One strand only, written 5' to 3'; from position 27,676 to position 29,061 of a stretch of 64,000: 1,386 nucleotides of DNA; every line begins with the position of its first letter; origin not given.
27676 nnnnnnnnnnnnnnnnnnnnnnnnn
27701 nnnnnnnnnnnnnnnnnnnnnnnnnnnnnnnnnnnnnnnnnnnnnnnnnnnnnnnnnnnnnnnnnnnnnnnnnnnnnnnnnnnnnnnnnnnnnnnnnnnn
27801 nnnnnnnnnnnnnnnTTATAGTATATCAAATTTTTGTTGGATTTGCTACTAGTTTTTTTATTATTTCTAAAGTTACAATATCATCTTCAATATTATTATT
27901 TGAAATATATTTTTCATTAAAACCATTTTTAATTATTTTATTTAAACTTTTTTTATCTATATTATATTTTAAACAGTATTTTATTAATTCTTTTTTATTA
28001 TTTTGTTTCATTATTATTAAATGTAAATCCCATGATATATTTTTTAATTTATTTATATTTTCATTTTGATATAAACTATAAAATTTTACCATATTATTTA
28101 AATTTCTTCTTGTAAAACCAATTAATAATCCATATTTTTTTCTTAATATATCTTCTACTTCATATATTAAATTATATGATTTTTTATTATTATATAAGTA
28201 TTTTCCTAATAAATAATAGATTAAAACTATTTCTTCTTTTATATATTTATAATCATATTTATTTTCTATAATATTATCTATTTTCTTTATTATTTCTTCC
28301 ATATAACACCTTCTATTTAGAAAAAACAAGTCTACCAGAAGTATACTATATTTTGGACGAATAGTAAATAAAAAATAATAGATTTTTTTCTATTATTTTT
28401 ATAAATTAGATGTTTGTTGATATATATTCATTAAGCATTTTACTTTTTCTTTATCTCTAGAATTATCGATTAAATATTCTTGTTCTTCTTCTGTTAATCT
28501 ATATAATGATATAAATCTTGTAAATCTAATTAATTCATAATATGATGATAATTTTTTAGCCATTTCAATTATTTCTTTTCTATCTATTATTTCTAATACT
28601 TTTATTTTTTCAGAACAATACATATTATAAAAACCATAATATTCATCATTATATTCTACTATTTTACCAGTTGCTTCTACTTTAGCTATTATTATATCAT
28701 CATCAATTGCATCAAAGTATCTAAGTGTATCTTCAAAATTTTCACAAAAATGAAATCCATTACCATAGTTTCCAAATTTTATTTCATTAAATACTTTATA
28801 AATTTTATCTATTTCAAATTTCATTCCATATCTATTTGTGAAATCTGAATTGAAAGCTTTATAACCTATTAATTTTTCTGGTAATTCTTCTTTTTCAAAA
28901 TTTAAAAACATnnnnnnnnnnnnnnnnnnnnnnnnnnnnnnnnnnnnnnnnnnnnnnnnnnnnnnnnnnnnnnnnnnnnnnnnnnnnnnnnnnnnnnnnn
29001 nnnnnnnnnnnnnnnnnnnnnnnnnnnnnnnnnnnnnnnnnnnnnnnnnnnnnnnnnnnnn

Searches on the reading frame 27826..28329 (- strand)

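Call 40: search_protein_families(library=pfam, proteins=[window:27826-28329:-], max_evalue=0.01)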
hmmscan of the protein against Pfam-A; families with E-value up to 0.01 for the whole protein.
window:27826-28329:- (167 aa): 1 family
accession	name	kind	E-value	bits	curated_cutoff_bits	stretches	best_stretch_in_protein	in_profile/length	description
PF17761.7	DUF1016_N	-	8.2e-11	42.6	32.8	1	27-135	14-132/137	DUF1016 N-terminal domain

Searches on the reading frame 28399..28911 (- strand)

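Call 40: search_protein_families(library=pfam, proteins=[window:28399-28911:-], max_evalue=0.01)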
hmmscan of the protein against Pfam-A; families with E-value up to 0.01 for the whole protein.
window:28399-28911:- (170 aa): 1 family
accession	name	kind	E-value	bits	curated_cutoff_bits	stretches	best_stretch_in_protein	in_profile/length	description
PF24703.2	DUF7666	-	2.3e-16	60.5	27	1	15-117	2-95/95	Domain of unknown function (DUF7666)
